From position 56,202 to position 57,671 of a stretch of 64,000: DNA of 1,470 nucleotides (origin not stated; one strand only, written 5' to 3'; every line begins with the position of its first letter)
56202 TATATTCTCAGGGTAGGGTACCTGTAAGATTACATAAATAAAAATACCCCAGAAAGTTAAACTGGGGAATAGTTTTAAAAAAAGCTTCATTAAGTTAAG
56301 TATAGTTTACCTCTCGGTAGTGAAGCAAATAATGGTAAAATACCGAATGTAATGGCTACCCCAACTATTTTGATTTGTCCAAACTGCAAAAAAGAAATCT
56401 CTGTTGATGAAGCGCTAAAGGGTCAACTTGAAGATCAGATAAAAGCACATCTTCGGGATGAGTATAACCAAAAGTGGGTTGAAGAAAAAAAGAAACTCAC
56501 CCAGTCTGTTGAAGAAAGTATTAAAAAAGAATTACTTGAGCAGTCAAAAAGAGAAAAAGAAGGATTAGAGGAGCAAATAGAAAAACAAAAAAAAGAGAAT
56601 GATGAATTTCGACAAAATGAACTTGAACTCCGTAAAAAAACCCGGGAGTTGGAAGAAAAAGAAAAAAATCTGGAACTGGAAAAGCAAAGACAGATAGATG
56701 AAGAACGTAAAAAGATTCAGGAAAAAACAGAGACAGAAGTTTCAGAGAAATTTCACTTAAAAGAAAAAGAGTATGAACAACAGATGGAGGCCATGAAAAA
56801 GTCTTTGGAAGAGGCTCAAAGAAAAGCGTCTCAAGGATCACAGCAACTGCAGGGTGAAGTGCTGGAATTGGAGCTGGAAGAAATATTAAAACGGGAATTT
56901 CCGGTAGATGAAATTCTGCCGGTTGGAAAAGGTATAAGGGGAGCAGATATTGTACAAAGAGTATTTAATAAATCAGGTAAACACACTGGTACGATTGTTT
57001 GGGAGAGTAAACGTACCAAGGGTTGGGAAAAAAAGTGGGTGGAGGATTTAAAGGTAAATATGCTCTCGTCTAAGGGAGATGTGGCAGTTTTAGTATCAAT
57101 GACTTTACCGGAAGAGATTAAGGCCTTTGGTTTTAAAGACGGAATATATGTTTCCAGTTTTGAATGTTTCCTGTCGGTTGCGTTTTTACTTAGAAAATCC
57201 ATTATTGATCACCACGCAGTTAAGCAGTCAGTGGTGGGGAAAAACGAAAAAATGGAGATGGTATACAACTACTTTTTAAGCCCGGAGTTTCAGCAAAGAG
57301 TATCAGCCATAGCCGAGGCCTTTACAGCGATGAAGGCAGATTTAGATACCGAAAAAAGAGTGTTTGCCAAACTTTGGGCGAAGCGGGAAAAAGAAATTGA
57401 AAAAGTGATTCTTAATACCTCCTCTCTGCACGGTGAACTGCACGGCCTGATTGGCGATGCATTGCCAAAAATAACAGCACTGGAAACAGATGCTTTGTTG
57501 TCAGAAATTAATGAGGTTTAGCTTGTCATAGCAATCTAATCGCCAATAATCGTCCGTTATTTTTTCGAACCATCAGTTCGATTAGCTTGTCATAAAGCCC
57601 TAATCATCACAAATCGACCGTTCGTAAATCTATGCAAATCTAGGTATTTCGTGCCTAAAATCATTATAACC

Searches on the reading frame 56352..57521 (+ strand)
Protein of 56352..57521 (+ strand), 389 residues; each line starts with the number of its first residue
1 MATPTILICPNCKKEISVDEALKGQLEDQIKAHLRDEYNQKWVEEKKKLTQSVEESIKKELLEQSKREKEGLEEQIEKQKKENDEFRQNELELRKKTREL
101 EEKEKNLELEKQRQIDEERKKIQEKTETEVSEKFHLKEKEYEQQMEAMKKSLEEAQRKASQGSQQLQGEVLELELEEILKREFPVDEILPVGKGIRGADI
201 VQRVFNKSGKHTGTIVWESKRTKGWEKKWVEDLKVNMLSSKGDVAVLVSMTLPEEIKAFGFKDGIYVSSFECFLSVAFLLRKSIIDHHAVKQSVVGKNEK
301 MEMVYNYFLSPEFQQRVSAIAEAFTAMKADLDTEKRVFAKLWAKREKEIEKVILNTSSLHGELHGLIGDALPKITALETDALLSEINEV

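Call 13: find_encoding_contigs(protein=window:56352-57521:+, flank=10000, max_places=10)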
Protein window:56352-57521:+ (389 aa): 2 contigs read that carry it; 1 place shown.
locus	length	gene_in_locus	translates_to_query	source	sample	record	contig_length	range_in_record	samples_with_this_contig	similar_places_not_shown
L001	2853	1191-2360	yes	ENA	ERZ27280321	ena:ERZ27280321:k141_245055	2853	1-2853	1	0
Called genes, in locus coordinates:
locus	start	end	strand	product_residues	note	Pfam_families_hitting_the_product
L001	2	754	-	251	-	?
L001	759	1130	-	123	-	-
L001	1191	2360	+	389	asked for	PF09903:DUF2130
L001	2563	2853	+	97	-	?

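Call 24: find_related_loci(query=window:56352-57521:+, collection=genome_contigs, flank=10000)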
Query window:56352-57521:+ (389 aa) in genome_contigs; peptide patterns used: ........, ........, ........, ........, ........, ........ (x = any residue, [..] = any of these).
96 stretches matched a pattern; 51 encode a relative of the query (tblastn E <= 1e-3); 51 distinct loci.
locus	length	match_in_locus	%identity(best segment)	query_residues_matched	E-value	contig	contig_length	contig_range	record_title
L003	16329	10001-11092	76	7-378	3e-165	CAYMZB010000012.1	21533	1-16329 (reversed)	MAG TPA_asm: uncultured Gammaproteobacteria bacterium isolate binchicken_co203_489 genome assembly, contig: k141_2150561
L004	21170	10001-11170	50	1-383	7e-120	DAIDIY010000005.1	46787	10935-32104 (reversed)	MAG TPA_asm: Candidatus Daviesbacteria bacterium isolate clean373 k141_1482665, whole genome shotgun sequence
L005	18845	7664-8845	49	4-383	9e-119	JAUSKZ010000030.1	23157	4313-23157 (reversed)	MAG: Candidatus Daviesbacteria bacterium isolate E14_metabat.bin.89 E14_k141_1760087, whole genome shotgun sequence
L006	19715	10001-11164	51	1-385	9e-114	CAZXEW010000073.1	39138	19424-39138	MAG TPA_asm: uncultured Gammaproteobacteria bacterium isolate binchicken_co203_146 genome assembly, contig: k141_1579951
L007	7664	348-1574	48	1-388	8e-104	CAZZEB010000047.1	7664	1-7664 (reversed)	MAG TPA_asm: uncultured Gammaproteobacteria bacterium isolate SRP342105_co1_364 genome assembly, contig: NODE_13409_leng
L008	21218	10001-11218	42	5-382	4e-100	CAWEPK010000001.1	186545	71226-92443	MAG: uncultured delta proteobacterium isolate MFD02138.bin.2.11 genome assembly, contig: contig_102885, whole genome sho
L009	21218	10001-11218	42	5-382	1e-99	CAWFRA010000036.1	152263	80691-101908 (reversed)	MAG: uncultured delta proteobacterium isolate MFD01476.bin.2.130 genome assembly, contig: contig_87727, whole genome sho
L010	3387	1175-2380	43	7-380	4e-97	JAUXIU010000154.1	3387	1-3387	MAG: Deltaproteobacteria bacterium isolate CSMAG_3064 CSMAG_3064_k127_27376380_length_3387_cov_11.7009, whole genome sho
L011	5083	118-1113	52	50-385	2e-95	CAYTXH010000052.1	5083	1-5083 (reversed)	MAG TPA_asm: uncultured Gammaproteobacteria bacterium isolate SRP278252_co2_10 genome assembly, contig: NODE_35738_lengt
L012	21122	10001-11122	42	1-378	7e-95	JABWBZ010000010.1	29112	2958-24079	MAG: bacterium isolate MAG_43 scaffold_1738, whole genome shotgun sequence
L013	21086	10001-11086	45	9-378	5e-93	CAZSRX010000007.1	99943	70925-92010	MAG TPA_asm: uncultured Bacteroidota bacterium isolate binchicken_co135_74 genome assembly, contig: NODE_472_length_9994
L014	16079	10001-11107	40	1-378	4e-91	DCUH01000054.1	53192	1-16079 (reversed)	MAG TPA_asm: bacterium UBA2219 isolate UBA2219 UBA2219_contig_57805, whole genome shotgun sequence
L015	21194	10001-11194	45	9-374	7e-90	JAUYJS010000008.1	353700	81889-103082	MAG: Candidatus Shapirobacteria bacterium isolate C24_metabat.bin.159 C24_k141_836296, whole genome shotgun sequence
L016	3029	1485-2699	40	9-378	5e-91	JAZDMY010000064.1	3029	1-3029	MAG: bacterium isolate MEGAHIT-group-0.684 k141_14313334, whole genome shotgun sequence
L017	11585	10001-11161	46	1-378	7e-89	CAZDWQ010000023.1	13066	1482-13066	MAG TPA_asm: uncultured Pseudomonadales bacterium isolate SRP192515_co1_182 genome assembly, contig: NODE_4665_length_13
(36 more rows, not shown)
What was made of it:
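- The relatives are distant (about 50% identity, call 24).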

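Call 103: search_protein_families(library=pfam, proteins=[L003:11214-11828:+, L003:11803-12645:+, L003:12650-13447:+, L006:11160-11864:+, L006:11932-12462:+, window:56352-57521:+], max_evalue=0.001)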
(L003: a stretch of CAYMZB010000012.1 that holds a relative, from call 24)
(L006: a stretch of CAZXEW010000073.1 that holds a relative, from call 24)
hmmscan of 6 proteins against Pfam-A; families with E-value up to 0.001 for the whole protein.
L003:11214-11828:+ (204 aa): 2 families
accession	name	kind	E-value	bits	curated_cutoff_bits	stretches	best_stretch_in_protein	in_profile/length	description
PF00717.28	Peptidase_S24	-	4.1e-26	91.4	23.3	1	95-194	14-116/116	Peptidase S24-like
PF01726.22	LexA_DNA_bind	-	9e-16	57.9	23.7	1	1-65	1-65/65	LexA DNA binding domain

L003:11803-12645:+ (280 aa): 3 families
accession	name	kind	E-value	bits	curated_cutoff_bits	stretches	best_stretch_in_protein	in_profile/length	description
PF01555.25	N6_N4_Mtase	-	2.7e-40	139.1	26.7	1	60-267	1-220/221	DNA methylase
PF02086.21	MethyltransfD12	-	1.6e-05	25.2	22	1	218-272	10-64/253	D12 class N6 adenine-specific DNA methyltransferase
PF13649.12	Methyltransf_25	-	0.00031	21.8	27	1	232-279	1-50/97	Methyltransferase domain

L003:12650-13447:+ (265 aa): 1 family
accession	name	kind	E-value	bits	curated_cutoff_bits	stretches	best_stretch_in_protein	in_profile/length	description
PF15515.12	MvaI_BcnI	-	2.8e-64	217.7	25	1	14-258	1-227/227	MvaI/BcnI restriction endonuclease family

L006:11160-11864:+ (234 aa): 1 family
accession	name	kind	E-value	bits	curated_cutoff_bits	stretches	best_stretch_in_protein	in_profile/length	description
PF01177.27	Asp_Glu_race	-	6e-35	121.4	31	1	12-226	1-209/211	Asp/Glu/Hydantoin racemase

L006:11932-12462:+ (176 aa): 1 family
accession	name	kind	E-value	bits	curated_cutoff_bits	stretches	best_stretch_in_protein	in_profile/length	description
PF01936.24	NYN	-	3.1e-14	54.2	24.2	1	12-156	5-144/145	NYN domain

window:56352-57521:+ (389 aa): 1 family
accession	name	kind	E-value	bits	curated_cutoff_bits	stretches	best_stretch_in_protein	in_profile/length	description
PF09903.14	DUF2130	-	4.5e-64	216.6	26.7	1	136-378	3-251/255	Uncharacterized protein conserved in bacteria (DUF2130)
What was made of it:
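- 56352..57521 (+): Conserved left flank: DUF2130 protein (389 aa). Pfam DUF2130 E 4.5e-64 (call 103).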
